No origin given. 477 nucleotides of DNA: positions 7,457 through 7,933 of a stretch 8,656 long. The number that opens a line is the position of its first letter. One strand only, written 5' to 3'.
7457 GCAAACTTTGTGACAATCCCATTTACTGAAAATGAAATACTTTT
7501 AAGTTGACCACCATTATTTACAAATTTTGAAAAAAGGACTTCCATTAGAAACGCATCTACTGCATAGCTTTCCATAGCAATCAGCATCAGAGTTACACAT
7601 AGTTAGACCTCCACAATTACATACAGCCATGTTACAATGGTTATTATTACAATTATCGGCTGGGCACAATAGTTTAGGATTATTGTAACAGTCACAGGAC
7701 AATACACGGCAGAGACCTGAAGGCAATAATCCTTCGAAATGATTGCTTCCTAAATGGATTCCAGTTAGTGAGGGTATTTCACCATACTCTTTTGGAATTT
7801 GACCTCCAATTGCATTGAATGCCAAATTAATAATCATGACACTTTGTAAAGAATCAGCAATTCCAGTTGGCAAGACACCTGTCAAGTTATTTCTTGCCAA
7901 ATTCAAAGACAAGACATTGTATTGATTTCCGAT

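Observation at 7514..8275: A plant-type (PGIP-like) secreted LRR protein with a cysteine-rich tail in a genome whose introns and spacing look fungal or protist-like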

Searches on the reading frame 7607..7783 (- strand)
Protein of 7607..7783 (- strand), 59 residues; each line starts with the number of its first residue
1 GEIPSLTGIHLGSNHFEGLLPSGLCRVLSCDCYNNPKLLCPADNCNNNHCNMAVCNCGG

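Call 23: search_solved_structures(query=window:7607-7783:-, max_evalue=10, show_alignments=5)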
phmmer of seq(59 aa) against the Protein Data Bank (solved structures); distinct sequences matched with E-value up to 10: 48.
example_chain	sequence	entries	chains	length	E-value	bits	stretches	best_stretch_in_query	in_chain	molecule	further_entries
5gij_B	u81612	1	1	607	4.2e-09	39.6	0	1-24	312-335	Leucine-rich repeat receptor-like protein kinase TDR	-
5gqr_B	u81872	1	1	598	1.6e-08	37.7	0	1-24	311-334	Leucine-rich repeat receptor-like protein kinase TDR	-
5gr9_B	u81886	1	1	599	1.7e-08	37.7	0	1-24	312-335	Leucine-rich repeat receptor-like protein kinase TDR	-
5jfi_A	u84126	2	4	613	4.8e-08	36.2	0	1-24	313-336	Leucine-rich repeat receptor-like protein kinase TDR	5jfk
8yaa_A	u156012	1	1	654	6.3e-07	32.7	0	5-26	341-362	MDIS1-interacting receptor like kinase 2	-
9uob_A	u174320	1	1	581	1.3e-06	31.7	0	5-29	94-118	Protein kinase domain-containing protein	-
8wec_A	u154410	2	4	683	1.8e-06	31.3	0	5-26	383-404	MDIS1-interacting receptor like kinase 2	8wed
8web_A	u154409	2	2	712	2.6e-06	30.7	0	5-26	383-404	MDIS1-interacting receptor like kinase 2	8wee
4z5w_A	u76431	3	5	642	5.5e-06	29.7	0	4-38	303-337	Phytosulfokine receptor 1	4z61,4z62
7drb_C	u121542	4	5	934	6e-06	29.6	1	3-27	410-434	Membrane-localized LRR receptor-like protein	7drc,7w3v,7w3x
7odk_AAA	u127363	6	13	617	4.6e-05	26.8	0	1-30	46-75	Receptor-like protein kinase HSL1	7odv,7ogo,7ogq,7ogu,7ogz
8weh_A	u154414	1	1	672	6e-05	26.4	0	6-29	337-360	MALE DISCOVERER 1-INTERACTING RECEPTOR-LIKE KINASE 2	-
8wef_A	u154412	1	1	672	7.6e-05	26.1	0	6-27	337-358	MALE DISCOVERER 1-INTERACTING RECEPTOR-LIKE KINASE 2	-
8wei_A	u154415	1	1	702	0.00015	25.2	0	6-27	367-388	MALE DISCOVERER 1-INTERACTING RECEPTOR-LIKE KINASE 2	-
8weg_A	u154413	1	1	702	0.00017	25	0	6-27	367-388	MALE DISCOVERER 1-INTERACTING RECEPTOR-LIKE KINASE 2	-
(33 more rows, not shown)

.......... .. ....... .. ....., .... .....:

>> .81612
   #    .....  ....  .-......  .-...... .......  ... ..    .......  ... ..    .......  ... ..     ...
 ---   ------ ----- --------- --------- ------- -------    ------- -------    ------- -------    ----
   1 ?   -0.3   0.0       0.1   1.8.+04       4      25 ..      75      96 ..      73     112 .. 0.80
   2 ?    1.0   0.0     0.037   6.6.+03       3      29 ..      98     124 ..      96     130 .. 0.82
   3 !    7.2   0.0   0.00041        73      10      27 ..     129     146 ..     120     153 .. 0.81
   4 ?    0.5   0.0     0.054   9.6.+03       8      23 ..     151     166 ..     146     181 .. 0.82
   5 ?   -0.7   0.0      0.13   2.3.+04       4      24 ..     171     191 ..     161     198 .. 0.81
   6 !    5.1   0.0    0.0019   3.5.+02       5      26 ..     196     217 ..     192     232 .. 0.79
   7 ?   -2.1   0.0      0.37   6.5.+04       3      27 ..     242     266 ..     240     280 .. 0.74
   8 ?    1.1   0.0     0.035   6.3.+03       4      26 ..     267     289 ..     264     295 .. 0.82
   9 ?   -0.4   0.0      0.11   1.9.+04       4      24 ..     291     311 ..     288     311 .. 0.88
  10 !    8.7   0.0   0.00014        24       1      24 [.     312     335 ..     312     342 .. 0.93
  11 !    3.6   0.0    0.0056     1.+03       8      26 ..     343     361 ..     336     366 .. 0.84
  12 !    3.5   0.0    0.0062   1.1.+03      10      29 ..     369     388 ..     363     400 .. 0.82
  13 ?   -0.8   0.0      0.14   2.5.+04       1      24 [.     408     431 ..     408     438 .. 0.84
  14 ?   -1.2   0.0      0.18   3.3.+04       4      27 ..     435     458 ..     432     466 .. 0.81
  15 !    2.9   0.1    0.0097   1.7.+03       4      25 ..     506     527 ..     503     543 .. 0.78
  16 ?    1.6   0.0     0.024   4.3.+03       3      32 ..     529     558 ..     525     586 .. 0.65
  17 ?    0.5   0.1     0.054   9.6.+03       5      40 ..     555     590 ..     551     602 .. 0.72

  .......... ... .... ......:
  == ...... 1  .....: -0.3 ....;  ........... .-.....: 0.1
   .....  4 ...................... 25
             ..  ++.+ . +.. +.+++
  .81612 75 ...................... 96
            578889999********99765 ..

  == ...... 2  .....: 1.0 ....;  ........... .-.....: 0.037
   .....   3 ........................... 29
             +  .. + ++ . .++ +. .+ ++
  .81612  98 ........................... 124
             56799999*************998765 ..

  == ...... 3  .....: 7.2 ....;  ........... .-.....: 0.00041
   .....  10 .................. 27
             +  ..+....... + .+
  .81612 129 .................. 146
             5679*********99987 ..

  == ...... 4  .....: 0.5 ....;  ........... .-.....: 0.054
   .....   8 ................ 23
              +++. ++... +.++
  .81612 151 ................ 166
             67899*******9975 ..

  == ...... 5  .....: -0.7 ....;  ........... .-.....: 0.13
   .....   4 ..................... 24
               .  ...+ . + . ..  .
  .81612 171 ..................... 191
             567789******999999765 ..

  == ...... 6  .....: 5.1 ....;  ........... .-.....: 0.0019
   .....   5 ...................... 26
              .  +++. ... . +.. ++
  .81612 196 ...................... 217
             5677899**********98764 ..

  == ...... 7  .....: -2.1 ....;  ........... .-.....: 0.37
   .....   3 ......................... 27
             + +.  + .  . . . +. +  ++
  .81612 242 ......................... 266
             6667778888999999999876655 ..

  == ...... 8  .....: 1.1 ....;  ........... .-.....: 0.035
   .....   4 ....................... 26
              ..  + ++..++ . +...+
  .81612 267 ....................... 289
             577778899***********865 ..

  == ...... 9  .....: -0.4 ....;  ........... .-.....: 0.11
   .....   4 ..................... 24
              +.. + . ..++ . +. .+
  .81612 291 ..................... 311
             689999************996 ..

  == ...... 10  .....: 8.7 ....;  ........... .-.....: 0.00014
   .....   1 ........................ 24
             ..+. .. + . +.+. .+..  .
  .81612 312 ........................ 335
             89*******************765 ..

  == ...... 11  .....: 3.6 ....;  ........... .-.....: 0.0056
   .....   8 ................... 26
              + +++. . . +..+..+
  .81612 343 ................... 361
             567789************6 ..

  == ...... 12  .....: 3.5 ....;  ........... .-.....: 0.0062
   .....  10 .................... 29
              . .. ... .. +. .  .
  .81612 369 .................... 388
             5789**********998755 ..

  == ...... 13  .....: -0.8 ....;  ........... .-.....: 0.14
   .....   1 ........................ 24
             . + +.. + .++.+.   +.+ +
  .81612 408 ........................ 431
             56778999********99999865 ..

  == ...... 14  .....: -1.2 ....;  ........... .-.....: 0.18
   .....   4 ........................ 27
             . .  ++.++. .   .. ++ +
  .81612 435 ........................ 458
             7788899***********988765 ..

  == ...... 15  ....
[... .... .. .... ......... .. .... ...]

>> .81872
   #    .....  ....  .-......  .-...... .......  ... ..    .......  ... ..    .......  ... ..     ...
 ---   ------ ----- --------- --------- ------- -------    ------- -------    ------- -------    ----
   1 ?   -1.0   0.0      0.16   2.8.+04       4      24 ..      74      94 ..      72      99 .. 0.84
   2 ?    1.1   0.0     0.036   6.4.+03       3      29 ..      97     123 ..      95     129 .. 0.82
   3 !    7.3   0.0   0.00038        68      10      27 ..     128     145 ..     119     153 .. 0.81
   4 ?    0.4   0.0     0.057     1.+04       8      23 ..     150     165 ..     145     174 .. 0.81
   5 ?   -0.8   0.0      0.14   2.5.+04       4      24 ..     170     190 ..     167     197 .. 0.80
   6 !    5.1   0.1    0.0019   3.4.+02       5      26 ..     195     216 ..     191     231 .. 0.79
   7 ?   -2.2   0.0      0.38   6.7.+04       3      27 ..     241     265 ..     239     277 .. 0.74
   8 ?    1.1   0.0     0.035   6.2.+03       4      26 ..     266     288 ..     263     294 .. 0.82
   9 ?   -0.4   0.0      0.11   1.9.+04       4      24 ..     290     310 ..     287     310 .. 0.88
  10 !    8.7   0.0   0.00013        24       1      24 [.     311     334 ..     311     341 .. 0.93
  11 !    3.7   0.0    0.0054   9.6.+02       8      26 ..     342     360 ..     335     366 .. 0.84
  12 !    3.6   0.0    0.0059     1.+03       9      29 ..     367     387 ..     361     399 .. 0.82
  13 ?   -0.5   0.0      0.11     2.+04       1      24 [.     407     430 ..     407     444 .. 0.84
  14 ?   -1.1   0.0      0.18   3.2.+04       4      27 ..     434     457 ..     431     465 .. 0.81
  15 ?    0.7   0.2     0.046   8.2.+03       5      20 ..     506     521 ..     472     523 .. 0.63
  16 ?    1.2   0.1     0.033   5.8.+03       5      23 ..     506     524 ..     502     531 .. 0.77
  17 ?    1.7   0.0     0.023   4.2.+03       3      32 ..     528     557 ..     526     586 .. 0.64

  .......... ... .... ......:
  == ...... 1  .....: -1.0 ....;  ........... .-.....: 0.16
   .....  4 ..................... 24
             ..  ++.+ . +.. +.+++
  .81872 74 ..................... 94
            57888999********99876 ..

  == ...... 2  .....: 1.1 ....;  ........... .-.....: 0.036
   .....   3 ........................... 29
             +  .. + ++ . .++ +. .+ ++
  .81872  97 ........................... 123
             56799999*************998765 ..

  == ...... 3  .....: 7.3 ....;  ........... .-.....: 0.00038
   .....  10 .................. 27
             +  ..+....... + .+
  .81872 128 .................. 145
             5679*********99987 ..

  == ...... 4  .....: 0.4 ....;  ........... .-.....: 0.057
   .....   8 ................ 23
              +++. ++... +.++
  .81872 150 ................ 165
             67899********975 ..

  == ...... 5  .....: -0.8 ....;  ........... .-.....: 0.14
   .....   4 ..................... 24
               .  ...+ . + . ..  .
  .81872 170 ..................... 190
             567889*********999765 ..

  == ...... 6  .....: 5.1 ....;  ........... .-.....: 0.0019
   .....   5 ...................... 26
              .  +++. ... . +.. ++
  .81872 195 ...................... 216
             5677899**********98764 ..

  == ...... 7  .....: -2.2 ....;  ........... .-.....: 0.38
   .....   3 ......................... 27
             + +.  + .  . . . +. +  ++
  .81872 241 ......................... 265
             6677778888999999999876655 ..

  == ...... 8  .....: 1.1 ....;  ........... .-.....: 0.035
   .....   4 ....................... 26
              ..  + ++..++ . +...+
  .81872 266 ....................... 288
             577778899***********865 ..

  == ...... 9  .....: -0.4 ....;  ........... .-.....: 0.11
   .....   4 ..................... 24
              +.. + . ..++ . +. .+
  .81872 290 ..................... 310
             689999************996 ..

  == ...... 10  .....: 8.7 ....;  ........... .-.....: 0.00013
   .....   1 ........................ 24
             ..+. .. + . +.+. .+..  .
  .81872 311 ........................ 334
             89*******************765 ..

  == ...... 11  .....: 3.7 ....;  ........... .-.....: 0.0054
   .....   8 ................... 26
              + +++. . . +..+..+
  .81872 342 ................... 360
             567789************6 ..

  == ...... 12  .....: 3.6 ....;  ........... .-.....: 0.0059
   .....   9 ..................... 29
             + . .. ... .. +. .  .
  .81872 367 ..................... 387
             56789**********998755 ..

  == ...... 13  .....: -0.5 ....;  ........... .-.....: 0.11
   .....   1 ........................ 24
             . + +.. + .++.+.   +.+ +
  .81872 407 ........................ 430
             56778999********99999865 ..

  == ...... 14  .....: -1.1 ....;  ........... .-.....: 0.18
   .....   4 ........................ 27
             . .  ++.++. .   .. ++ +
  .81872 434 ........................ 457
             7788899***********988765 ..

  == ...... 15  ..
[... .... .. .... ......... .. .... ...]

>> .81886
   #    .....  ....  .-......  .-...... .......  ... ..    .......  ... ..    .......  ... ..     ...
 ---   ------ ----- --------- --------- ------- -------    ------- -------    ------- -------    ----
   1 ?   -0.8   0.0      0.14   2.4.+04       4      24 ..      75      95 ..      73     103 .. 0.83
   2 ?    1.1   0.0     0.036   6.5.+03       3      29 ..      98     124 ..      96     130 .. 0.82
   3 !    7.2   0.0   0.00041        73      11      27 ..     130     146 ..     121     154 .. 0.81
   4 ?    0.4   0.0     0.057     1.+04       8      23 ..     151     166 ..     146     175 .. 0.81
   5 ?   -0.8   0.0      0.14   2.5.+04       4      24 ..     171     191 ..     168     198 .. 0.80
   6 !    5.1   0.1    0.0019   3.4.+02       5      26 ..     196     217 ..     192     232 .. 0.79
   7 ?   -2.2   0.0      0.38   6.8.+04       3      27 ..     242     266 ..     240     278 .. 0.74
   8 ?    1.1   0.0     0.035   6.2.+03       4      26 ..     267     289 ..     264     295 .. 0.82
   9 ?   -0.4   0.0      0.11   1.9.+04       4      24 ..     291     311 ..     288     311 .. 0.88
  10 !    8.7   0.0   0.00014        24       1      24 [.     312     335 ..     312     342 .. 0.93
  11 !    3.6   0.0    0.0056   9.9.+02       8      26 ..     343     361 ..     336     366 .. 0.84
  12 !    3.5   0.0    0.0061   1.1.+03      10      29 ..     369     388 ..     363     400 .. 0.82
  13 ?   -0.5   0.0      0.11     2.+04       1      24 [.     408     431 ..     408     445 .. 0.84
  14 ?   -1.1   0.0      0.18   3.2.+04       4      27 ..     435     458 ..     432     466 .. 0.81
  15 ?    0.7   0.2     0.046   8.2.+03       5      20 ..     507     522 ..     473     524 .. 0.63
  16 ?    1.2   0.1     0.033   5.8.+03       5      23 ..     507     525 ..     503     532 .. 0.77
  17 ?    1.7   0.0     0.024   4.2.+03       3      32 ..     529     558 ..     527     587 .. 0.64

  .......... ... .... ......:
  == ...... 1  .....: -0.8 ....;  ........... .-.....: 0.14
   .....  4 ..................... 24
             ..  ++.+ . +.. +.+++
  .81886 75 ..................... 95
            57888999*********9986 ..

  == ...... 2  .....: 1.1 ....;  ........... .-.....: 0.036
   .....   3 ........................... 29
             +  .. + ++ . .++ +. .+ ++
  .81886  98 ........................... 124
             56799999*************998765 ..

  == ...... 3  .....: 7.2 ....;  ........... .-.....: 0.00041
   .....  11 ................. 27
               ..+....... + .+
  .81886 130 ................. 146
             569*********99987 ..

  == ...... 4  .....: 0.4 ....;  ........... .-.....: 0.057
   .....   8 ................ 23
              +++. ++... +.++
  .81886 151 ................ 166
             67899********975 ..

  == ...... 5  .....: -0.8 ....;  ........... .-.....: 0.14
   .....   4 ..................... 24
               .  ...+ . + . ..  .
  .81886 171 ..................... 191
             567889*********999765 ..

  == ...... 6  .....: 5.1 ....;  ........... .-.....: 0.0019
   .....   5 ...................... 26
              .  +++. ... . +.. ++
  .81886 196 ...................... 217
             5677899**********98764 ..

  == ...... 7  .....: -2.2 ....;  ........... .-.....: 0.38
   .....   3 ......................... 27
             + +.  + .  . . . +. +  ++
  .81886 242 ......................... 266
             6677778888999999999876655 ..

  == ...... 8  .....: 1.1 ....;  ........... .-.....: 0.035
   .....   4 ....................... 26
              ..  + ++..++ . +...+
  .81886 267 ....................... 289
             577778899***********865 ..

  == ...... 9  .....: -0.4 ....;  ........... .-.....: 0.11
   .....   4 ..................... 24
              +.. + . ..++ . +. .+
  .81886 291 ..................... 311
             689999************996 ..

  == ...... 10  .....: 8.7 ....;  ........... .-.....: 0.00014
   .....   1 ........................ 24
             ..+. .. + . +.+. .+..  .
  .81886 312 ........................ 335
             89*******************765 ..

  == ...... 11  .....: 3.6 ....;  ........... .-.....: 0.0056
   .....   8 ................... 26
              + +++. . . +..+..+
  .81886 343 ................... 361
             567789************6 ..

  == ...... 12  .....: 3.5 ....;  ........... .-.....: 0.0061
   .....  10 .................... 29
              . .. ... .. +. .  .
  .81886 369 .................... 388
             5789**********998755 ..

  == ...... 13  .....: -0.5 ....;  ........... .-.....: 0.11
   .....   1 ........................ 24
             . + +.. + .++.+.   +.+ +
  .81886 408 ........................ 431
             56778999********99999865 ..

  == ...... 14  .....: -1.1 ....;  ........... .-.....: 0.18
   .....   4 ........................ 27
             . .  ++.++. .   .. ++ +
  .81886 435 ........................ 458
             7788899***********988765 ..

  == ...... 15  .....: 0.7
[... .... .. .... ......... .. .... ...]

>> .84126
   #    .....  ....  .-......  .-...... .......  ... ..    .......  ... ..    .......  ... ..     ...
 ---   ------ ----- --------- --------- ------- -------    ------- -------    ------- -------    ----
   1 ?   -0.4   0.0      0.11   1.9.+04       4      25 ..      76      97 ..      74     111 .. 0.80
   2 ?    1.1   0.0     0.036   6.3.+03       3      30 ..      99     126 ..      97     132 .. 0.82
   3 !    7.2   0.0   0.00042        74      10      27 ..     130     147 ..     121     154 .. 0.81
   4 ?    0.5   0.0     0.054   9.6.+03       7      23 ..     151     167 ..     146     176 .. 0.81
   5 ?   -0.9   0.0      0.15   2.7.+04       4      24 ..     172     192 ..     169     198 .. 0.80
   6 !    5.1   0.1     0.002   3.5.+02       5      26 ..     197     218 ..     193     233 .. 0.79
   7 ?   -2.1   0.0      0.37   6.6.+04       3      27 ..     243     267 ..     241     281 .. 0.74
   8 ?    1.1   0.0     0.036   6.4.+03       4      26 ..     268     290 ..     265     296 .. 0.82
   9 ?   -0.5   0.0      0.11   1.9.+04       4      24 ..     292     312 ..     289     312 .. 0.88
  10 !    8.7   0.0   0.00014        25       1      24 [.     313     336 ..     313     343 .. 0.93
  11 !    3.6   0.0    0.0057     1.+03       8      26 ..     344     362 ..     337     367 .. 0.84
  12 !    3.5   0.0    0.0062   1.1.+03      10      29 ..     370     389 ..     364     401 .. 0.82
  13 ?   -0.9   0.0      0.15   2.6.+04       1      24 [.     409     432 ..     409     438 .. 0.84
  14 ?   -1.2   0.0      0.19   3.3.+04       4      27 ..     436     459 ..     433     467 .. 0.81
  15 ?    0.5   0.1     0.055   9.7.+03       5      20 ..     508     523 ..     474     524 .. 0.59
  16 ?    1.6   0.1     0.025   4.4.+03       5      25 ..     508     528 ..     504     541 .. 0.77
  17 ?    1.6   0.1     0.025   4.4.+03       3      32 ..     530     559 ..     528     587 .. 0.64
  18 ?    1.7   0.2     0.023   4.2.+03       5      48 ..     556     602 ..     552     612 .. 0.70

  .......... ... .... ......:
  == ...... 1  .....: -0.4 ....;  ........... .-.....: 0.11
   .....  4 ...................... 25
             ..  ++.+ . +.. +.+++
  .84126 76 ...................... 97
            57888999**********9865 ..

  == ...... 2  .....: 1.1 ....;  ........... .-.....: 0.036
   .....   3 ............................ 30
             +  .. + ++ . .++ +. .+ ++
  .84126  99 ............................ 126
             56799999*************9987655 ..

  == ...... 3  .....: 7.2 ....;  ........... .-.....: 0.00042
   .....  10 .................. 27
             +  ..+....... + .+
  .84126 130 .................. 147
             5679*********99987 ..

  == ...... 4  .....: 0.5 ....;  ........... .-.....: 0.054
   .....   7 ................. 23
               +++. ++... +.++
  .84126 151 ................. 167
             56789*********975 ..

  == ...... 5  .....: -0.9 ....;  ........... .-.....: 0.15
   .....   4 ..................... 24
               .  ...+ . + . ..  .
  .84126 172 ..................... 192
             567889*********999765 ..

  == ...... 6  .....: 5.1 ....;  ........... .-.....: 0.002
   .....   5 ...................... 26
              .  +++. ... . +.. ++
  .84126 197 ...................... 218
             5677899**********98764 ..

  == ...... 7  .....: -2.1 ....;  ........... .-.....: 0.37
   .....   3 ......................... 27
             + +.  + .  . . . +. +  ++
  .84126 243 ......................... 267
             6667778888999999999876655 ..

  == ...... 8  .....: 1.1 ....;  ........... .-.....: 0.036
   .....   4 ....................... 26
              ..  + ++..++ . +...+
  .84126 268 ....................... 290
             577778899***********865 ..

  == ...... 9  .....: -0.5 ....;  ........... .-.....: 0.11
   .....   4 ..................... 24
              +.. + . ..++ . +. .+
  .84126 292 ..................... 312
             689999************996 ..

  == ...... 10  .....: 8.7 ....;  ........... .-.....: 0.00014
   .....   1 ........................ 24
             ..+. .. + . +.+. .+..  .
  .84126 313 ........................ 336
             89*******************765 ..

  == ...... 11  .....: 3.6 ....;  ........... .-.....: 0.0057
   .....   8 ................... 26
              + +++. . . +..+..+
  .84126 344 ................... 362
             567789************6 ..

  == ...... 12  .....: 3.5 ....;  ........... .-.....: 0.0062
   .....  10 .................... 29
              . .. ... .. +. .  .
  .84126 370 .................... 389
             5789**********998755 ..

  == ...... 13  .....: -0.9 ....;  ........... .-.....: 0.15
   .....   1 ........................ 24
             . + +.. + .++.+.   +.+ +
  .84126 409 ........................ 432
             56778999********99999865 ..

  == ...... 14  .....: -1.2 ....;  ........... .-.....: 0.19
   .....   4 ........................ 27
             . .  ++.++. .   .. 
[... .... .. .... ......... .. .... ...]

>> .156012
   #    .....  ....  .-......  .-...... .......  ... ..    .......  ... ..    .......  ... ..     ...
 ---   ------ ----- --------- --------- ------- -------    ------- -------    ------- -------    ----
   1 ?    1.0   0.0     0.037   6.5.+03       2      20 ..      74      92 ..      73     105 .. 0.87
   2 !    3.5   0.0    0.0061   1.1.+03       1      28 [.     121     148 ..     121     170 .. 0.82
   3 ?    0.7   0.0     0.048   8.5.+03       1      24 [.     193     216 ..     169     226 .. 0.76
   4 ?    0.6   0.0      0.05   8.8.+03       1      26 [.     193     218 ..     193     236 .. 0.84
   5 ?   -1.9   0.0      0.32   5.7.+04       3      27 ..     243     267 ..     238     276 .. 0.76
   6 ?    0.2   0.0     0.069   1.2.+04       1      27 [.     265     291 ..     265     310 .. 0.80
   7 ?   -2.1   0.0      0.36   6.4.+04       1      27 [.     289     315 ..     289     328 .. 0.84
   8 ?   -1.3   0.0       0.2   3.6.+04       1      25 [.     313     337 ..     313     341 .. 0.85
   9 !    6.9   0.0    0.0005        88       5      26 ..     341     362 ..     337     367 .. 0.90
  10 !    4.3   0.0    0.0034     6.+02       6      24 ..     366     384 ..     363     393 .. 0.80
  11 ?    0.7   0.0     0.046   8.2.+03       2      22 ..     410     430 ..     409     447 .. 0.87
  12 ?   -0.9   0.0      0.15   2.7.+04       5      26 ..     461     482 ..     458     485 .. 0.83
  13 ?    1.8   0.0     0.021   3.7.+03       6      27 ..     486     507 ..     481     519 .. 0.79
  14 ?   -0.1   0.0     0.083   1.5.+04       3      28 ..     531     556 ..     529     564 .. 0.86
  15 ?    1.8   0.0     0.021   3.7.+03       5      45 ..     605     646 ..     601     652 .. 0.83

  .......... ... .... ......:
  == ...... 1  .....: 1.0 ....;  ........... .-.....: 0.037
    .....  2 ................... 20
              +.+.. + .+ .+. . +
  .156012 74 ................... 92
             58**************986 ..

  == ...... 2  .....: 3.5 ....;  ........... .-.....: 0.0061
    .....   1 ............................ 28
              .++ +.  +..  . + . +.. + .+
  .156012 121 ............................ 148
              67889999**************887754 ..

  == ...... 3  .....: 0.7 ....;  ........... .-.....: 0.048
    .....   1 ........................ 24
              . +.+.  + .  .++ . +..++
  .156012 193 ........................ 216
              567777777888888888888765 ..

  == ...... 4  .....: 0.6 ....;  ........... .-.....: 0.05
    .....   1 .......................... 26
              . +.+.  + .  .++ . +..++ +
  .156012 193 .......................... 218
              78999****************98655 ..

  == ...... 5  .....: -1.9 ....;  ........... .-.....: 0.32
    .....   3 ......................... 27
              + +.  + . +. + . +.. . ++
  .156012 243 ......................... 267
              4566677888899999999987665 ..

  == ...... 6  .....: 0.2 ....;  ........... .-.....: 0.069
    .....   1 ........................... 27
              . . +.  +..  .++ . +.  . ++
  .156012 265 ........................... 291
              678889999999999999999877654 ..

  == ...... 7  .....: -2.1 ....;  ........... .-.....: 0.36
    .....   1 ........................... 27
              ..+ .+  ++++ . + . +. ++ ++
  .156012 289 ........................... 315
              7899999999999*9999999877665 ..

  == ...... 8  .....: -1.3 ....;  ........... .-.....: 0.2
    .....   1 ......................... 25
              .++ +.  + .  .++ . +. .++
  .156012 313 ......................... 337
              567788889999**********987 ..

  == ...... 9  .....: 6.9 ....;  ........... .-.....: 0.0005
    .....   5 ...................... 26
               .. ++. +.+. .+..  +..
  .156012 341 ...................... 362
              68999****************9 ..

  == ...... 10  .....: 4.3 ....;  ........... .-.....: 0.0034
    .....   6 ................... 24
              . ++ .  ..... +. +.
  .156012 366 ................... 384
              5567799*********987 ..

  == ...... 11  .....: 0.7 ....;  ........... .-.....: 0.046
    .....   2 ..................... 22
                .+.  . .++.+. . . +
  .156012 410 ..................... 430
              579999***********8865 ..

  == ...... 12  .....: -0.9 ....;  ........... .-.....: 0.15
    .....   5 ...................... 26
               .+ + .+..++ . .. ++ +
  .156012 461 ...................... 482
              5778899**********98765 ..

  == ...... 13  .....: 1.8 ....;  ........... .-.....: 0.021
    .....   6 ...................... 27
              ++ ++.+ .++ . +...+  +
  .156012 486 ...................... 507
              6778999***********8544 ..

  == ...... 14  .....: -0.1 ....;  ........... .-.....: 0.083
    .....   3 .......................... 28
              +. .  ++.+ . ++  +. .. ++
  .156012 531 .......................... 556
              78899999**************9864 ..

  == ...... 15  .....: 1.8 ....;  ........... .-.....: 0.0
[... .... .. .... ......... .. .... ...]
